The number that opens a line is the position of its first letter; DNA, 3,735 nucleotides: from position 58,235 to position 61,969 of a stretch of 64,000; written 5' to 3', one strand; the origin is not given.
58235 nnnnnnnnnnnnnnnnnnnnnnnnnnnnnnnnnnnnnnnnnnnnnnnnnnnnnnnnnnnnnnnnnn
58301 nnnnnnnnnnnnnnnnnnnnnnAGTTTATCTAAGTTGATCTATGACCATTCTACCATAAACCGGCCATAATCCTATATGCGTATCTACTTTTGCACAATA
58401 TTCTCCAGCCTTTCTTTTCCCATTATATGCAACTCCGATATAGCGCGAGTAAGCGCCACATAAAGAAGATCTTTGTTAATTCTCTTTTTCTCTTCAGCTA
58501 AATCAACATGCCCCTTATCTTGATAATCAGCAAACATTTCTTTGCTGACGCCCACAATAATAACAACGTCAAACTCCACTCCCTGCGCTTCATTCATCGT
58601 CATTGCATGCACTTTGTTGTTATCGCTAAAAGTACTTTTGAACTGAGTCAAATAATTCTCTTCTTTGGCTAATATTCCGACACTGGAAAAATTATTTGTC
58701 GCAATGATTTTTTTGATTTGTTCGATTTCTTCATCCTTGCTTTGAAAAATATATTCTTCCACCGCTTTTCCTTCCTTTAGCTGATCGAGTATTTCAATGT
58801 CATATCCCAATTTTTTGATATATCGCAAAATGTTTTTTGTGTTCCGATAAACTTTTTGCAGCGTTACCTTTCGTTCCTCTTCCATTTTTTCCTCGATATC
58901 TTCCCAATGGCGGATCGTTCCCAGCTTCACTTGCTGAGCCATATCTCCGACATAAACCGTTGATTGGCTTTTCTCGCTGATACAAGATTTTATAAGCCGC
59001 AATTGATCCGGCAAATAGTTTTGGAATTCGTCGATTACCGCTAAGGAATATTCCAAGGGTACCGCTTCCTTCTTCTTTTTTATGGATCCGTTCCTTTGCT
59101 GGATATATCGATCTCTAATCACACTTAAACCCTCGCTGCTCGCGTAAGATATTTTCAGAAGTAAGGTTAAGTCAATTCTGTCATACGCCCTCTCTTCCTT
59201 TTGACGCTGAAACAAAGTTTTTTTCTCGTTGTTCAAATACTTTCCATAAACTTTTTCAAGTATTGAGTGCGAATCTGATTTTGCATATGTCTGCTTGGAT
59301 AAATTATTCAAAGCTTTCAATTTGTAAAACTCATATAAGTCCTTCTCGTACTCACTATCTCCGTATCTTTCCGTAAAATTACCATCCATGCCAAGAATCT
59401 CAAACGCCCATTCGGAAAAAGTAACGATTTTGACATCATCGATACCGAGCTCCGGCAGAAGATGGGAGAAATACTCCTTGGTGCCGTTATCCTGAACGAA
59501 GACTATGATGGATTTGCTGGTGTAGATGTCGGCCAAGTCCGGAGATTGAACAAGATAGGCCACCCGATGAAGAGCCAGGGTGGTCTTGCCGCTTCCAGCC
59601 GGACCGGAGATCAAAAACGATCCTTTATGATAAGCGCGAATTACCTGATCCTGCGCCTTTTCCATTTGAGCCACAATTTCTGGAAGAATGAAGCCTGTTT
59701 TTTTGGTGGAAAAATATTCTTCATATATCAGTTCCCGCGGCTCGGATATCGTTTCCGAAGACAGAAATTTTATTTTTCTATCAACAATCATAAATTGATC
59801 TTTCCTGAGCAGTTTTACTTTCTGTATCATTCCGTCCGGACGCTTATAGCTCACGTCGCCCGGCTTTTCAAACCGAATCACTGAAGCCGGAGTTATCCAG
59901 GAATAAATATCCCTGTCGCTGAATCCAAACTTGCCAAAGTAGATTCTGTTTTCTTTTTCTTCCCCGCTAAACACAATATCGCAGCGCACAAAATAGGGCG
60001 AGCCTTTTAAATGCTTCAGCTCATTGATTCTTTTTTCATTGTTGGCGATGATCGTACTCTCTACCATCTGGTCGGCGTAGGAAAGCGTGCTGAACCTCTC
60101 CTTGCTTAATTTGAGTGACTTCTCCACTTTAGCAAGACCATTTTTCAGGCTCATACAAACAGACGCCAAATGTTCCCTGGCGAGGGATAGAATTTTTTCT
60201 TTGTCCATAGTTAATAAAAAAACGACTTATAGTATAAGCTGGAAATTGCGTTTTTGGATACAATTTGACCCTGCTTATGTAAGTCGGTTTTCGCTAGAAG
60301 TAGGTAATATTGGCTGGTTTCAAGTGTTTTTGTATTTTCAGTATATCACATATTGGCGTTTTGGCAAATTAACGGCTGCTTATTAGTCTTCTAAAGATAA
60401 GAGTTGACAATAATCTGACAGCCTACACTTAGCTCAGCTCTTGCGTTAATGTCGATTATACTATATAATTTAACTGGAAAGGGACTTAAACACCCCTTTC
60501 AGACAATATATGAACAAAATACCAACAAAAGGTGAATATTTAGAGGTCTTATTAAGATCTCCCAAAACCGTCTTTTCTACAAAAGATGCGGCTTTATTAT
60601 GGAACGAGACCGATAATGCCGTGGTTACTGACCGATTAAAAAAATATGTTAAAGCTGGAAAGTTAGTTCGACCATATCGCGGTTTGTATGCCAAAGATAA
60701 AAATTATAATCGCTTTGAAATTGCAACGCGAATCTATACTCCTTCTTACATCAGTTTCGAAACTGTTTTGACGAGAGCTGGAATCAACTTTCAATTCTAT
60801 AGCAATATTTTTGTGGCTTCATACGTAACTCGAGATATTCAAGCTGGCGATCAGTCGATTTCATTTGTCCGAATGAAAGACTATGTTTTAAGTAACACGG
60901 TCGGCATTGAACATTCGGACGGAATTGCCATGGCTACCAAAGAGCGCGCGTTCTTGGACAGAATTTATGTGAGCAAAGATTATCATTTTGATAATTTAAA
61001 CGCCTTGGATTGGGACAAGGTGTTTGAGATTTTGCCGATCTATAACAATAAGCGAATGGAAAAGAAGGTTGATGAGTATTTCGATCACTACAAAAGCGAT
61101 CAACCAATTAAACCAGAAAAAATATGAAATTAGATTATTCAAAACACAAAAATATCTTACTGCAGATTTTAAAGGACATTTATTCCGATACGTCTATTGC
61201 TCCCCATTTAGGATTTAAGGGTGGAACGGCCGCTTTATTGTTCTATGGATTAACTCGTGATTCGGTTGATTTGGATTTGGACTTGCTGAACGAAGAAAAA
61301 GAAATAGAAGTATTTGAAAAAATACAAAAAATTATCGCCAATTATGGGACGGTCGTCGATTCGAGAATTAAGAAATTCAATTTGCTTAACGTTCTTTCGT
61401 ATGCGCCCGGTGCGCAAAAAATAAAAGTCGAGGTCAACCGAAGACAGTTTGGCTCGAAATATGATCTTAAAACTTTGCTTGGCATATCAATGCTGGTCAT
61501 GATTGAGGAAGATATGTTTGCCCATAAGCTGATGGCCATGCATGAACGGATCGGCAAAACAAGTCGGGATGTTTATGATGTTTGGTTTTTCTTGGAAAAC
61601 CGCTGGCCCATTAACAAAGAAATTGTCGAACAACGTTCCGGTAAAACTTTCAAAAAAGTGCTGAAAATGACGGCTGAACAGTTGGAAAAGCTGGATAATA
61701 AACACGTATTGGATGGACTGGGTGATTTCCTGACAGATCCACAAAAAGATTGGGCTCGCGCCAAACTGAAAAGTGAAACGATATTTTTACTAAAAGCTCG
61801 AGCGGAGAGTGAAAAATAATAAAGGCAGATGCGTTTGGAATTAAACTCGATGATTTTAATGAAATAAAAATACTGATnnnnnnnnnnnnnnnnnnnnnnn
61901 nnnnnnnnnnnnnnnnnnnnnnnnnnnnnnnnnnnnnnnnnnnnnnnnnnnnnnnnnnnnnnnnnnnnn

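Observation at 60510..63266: AbiEi/AbiEii pair followed by an uncharacterised 462-aa protein with a PD-(D/E)xK-like C-terminus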

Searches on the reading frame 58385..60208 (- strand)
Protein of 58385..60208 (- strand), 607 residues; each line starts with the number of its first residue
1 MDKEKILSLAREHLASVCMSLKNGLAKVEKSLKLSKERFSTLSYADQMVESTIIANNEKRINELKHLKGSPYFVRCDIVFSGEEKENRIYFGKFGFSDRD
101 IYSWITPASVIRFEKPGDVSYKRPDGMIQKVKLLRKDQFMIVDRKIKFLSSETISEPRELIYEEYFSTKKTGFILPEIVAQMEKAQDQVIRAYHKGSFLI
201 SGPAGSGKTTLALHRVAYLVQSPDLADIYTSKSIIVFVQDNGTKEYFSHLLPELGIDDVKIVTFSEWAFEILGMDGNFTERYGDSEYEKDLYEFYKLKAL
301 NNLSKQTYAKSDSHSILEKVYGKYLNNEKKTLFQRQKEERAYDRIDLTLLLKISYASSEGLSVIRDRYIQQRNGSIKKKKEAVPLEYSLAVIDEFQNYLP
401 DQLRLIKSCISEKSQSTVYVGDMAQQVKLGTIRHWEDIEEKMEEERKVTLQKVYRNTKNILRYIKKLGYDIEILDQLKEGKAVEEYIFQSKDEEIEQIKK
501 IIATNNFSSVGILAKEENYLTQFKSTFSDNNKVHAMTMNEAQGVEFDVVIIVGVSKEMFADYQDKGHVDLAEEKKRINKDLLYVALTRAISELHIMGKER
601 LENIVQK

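Call 5: search_protein_families(library=pfam, proteins=[window:58385-60208:-], max_evalue=0.1)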
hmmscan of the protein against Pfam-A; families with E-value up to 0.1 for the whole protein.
window:58385-60208:- (607 aa): 26 families (the best 25 are shown)
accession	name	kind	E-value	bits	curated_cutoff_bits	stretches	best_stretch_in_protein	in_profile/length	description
PF00580.27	UvrD-helicase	-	7.5e-11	42.6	23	1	182-426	1-251/271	UvrD/REP helicase N-terminal domain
PF13361.12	UvrD_C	-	1.5e-09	38.2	25.6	1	335-596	188-346/350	UvrD-like helicase C-terminal domain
PF13087.12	AAA_12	-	6.1e-09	36.2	27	1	498-599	102-194/195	AAA domain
PF01443.25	Viral_helicase1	-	8.7e-09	36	21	1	385-596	58-227/228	Viral superfamily 1 RNA helicase core domain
PF13245.12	AAA_19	-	1.4e-08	35.5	25.1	1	189-430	4-133/134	AAA domain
PF13604.12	AAA_30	-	1.1e-06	29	27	1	386-460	89-160/191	AAA domain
PF13538.12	UvrD_C_2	-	1.8e-06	28.1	27.4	1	533-555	2-24/52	UvrD-like helicase C-terminal domain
PF09848.15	SLFN-g3_helicase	-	1.7e-05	24.7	24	0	404-517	105-223/354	Schlafen group 3, DNA/RNA helicase domain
PF02562.22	PhoH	-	3.2e-05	23.9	27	1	180-226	3-50/205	PhoH-like protein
PF25199.1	nSTAND_NTPase5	-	0.00014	22.2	34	1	192-224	38-70/145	Novel STAND NTPase 5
PF13401.12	AAA_22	-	0.00029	21.6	27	1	193-255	3-59/130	AAA domain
PF13191.12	AAA_16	-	0.0021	19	32.6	1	183-215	13-44/167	AAA ATPase domain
PF20720.3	nSTAND3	-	0.0024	18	27.2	1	195-222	17-44/155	Novel STAND NTPase 3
PF13555.12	AAA_29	-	0.0034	17.5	27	1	186-211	13-38/61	P-loop containing region of AAA domain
PF00437.27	T2SSE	-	0.0034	16.5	24.9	1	193-214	140-161/370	Type II/IV secretion system protein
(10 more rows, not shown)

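Call 6: search_protein_families(library=padloc, proteins=[window:58385-60208:-], max_evalue=0.1)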
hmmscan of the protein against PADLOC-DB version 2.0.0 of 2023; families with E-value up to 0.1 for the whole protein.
window:58385-60208:- (607 aa): 17 families
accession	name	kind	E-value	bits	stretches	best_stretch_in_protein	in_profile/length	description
PDLC01087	C3a187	-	2.5e-17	60.9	2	128-467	151-399/559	NERD+UvrD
PDLC00132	GajB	-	1.8e-16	58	3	529-595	537-598/625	UrvD helicase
PDLC00103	GajB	-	3.3e-15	54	2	494-596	482-575/612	UrvD helicase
PDLC00121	GajB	-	3.4e-15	53.6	3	387-467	203-282/565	UrvD helicase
PDLC00117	GajB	-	4.9e-15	53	1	439-599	432-576/604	UrvD helicase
PDLC00127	GajB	-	3.4e-14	50.3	2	517-598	490-567/594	UrvD helicase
PDLC03802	RTasHel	-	9.2e-14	49.2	2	182-505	6-309/675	DRT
PDLC00114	GajB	-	5.7e-13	46.3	2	427-596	438-610/635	UrvD helicase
PDLC00104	GajB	-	3.4e-12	43.9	2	522-599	493-565/574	UrvD helicase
PDLC00144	GajB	-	5e-12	43.2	2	492-560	427-495/559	UrvD helicase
PDLC00116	GajB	-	6.2e-12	43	2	521-596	451-517/557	UrvD helicase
PDLC04140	mad8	-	1e-07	29.8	1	197-402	29-207/314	mads_8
PDLC00134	GajB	-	1.4e-06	25.6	1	295-496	123-332/431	UrvD helicase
PDLC00141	GajB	-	1.4e-06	24.9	1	521-595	491-560/572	UrvD helicase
PDLC00130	GajB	-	2.2e-06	24.2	1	530-593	506-564/589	UrvD helicase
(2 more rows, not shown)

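Call 7: search_protein_families(library=ncbifam, proteins=[window:58385-60208:-], max_evalue=0.1)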
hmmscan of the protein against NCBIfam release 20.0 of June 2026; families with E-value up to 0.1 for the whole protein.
window:58385-60208:- (607 aa): 14 families
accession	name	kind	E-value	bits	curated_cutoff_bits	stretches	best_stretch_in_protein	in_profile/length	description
NF041464.1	HelD_BACSU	equivalog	1.4e-43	148.9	419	2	56-289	84-318/779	RNA polymerase recycling motor HelD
NF041254.1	motor_HelR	exception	4.8e-20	71.4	750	2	8-266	17-270/706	RNA polymerase recycling motor ATPase HelR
NF041258.1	motor_HelR_2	exception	9.8e-18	63.7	1100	2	175-266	164-253/713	RNA polymerase recycling motor ATPase HelR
NF041465.1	HelD_MYCSM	equivalog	1.6e-16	59.6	1051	2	175-263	169-255/719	RNA polymerase recycling motor HelD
TIGR01073.1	pcrA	equivalog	1.8e-16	59.7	911.2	3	529-596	545-608/725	DNA helicase PcrA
NF008743.0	PRK11773.1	equivalog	6.9e-15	54.4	965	2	529-596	550-613/720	DNA helicase II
TIGR01075.1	uvrD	equivalog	6.3e-13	47.9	1144.45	2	502-596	524-608/715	DNA helicase II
NF008276.0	PRK11054.1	equivalog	3.3e-12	45.7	543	2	370-598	416-662/684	DNA helicase IV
TIGR01074.1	rep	equivalog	4.3e-12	45.1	951.45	2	184-507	4-335/668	DNA helicase Rep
TIGR01447.1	recD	equivalog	2.5e-05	23.1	310.15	1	514-604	507-582/597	exodeoxyribonuclease V subunit alpha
NF041000.1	ATPase_ComGA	equivalog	0.0029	16.7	300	1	184-217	117-149/267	competence type IV pilus ATPase ComGA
TIGR02784.1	addA_alphas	equivalog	0.021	13.1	860.75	0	531-599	806-871/1138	double-strand break repair helicase AddA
NF040671.1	PLuB_AAA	exception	0.021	12.1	999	0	164-221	798-857/1256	PLuB system helicase-like protein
TIGR03819.1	heli_sec_ATPase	hypoth_equivalog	0.08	12.1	373.15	0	182-211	167-194/340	TadA family conjugal transfer-associated ATPase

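Call 8: search_protein_families(library=phrogs, proteins=[window:58385-60208:-], max_evalue=0.1)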
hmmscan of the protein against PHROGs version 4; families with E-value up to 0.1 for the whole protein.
window:58385-60208:- (607 aa): 12 families
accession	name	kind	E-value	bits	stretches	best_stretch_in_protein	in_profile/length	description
phrog_1967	-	DNA, RNA and nucleotide metabolism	4.6e-20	72.8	2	433-600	524-671/776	DNA helicase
phrog_325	-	DNA, RNA and nucleotide metabolism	2.3e-11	43.7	2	491-602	794-873/986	Dda-like helicase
phrog_170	-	other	1.8e-06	28.6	1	173-235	68-130/323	PhoH-like phosphate starvation-inducible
phrog_979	-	head and packaging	2.8e-05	24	1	151-416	132-294/642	terminase large subunit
phrog_168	-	DNA, RNA and nucleotide metabolism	8.6e-05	23.4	1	159-244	9-90/314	clamp loader of DNA polymerase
phrog_25411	-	unknown function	0.0011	18.8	0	523-598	531-598/627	-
phrog_5846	-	DNA, RNA and nucleotide metabolism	0.0014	18.9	1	186-213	29-56/380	clamp loader of DNA polymerase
phrog_10517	-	head and packaging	0.0018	18.8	0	27-91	23-89/207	terminase large subunit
phrog_296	-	integration and excision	0.0021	17.8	1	148-214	279-337/626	DNA transposition protein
phrog_6891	-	other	0.0099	16.5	1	194-221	41-68/310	ATPase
phrog_1366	-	unknown function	0.021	15.3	0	191-214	10-33/307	-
phrog_25205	-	unknown function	0.034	13.4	0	182-219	4-39/607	-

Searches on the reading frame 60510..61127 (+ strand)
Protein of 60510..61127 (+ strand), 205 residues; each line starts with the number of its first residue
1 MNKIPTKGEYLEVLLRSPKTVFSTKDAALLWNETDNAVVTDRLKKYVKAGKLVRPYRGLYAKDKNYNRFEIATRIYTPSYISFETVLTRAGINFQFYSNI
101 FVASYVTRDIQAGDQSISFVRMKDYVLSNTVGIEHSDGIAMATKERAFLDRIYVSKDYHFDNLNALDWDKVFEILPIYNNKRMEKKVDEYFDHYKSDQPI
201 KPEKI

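Call 5: search_protein_families(library=pfam, proteins=[window:60510-61127:+], max_evalue=0.1)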
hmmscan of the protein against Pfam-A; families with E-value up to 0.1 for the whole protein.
window:60510-61127:+ (205 aa): 1 family
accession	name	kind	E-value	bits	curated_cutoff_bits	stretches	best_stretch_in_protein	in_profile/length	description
PF13338.12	AbiEi_4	-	0.0019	18.7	25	1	21-61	13-47/49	Transcriptional regulator, AbiEi antitoxin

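Call 6: search_protein_families(library=padloc, proteins=[window:60510-61127:+], max_evalue=0.1)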
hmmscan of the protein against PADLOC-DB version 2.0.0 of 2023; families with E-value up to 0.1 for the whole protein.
window:60510-61127:+ (205 aa): 22 families
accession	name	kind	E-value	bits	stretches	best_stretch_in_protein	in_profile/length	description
PDLC02255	AbiEi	-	4.1e-57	190.8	1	9-191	3-184/186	AbiEi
PDLC02241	AbiEi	-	2.4e-16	58.1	1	20-188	13-192/199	AbiEi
PDLC02230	AbiEi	-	7.3e-15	53.2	1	36-160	16-141/192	AbiEi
PDLC02267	AbiEi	-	5.5e-12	43.6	1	9-153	8-153/252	AbiEi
PDLC02272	AbiEi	-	1.2e-11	42.8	1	40-189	30-193/200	AbiEi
PDLC02269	AbiEi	-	3e-10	37.9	1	19-195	10-195/251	AbiEi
PDLC02287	AbiEi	-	6.2e-10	37.1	1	20-194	11-194/253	AbiEi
PDLC02232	AbiEi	-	1.2e-08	33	1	12-159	11-167/177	AbiEi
PDLC02225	AbiEi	-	2.1e-08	32.1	1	39-128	31-119/198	AbiEi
PDLC02240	AbiEi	-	9.6e-07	26.5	1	21-156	17-163/216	AbiEi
PDLC02273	AbiEi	-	3.6e-06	25.1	1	74-195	80-194/205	AbiEi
PDLC02266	AbiEi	-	0.00034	18.1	1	9-60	5-55/258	AbiEi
PDLC02270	AbiEi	-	0.00037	17.7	1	19-134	10-138/265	AbiEi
PDLC02274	AbiEi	-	0.00041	18.1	1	44-91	39-91/217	AbiEi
PDLC02275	AbiEi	-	0.00052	18.1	1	34-159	19-147/184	AbiEi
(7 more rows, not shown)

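Call 7: search_protein_families(library=ncbifam, proteins=[window:60510-61127:+], max_evalue=0.1)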
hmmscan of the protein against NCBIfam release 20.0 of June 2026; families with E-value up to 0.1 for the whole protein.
window:60510-61127:+ (205 aa): 2 families
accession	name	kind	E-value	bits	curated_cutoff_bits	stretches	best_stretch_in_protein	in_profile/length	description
NF047376.1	TAA_AbiEi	equivalog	4e-08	33.1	150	1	16-150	15-160/172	type IV toxin-antitoxin system AbiEi family antitoxin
TIGR03634.1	arc_protsome_B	equivalog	0.067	12.8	224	0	130-157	4-31/185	archaeal proteasome endopeptidase complex subunit beta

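Call 68: find_related_loci(query=window:60510-61127:+, collection=metagenome_contigs, flank=4000)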
Query window:60510-61127:+ (205 aa) in metagenome_contigs; peptide patterns used: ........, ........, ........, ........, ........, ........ (x = any residue, [..] = any of these).
599 stretches matched a pattern (row limit reached: there are more); 473 encode a relative of the query (tblastn E <= 1e-3); the best 80 are kept; 80 distinct loci.
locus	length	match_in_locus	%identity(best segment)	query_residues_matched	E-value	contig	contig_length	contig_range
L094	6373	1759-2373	90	1-205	3e-127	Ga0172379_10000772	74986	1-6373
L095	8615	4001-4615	90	1-205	4e-127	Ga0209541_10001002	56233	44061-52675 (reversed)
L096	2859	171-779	85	1-203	1e-124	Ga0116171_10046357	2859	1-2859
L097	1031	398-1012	82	1-205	2e-127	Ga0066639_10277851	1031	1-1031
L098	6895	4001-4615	82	1-205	8e-116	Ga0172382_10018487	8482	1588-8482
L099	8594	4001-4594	85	1-198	9e-116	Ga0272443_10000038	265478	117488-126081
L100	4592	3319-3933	81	1-205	3e-113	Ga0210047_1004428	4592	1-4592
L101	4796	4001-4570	86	1-190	9e-113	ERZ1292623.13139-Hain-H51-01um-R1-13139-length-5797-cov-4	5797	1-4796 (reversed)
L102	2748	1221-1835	81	1-205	7e-117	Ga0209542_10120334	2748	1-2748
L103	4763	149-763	81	1-205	9e-113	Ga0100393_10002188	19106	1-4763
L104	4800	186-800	81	1-205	9e-113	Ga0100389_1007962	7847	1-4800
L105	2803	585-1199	80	1-205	7e-116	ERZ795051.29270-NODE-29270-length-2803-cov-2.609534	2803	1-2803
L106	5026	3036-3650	81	1-205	9e-112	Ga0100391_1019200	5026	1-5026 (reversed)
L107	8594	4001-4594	82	1-198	1e-110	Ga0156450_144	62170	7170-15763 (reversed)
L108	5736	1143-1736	82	1-198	1e-110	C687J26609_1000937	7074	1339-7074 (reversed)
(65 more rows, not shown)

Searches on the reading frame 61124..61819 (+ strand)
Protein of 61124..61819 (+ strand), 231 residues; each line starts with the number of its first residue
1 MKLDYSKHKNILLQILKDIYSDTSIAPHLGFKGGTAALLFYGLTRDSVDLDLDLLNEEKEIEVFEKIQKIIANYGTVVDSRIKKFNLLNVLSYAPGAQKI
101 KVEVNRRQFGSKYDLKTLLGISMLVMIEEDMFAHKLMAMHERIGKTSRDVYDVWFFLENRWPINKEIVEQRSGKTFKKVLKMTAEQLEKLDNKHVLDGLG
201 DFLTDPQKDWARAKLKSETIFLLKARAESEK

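Call 5: search_protein_families(library=pfam, proteins=[window:61124-61819:+], max_evalue=0.1)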
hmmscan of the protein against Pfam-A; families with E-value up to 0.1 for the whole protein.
window:61124-61819:+ (231 aa): 2 families
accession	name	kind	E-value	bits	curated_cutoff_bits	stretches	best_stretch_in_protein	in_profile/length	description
PF08843.17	AbiEii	-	1.3e-16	61.7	22.5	1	15-214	2-220/238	Nucleotidyl transferase AbiEii toxin, Type IV TA system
PF03665.18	UPF0172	-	0.054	13.8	24.4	1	148-214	125-191/192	Uncharacterised protein family (UPF0172)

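Call 6: search_protein_families(library=padloc, proteins=[window:61124-61819:+], max_evalue=0.1)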
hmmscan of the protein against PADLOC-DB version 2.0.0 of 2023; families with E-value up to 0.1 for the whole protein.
window:61124-61819:+ (231 aa): 21 families
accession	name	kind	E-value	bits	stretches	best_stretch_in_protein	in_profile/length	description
PDLC02324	AbiEii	-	1.6e-76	255.1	1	5-227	3-225/231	AbiEii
PDLC02307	AbiEii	-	1.2e-16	59.1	1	5-178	5-162/219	AbiEii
PDLC02330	AbiEii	-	2.1e-15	55.1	1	6-166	5-168/219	AbiEii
PDLC02290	AbiEii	-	2.3e-13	48.3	1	4-167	4-169/290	AbiEii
PDLC02323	AbiEii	-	2.8e-13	48.1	1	7-172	19-199/248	AbiEii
PDLC02328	AbiEii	-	1.7e-12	45.7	1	30-162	16-146/203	AbiEii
PDLC02293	AbiEii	-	4e-12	44.2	2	23-79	36-95/270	AbiEii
PDLC02313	AbiEii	-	9.9e-12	42.9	1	12-208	28-240/254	AbiEii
PDLC02305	AbiEii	-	1.2e-11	42.5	1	11-158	27-192/306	AbiEii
PDLC02298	AbiEii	-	2.9e-11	41.2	1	5-196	5-196/220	AbiEii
PDLC02294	AbiEii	-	5.1e-10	37.6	1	11-168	27-197/260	AbiEii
PDLC02304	AbiEii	-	2.7e-09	35.4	2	100-187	135-218/260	AbiEii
PDLC02296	AbiEii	-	3.7e-08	30.9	2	107-195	147-240/282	AbiEii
PDLC02288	AbiEii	-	1.7e-06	25.2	1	112-179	154-225/294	AbiEii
PDLC02292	AbiEii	-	1.2e-05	23.3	1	14-75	36-95/283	AbiEii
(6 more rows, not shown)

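Call 7: search_protein_families(library=ncbifam, proteins=[window:61124-61819:+], max_evalue=0.1)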
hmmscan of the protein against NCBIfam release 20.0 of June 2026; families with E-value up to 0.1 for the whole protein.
window:61124-61819:+ (231 aa): 0 families
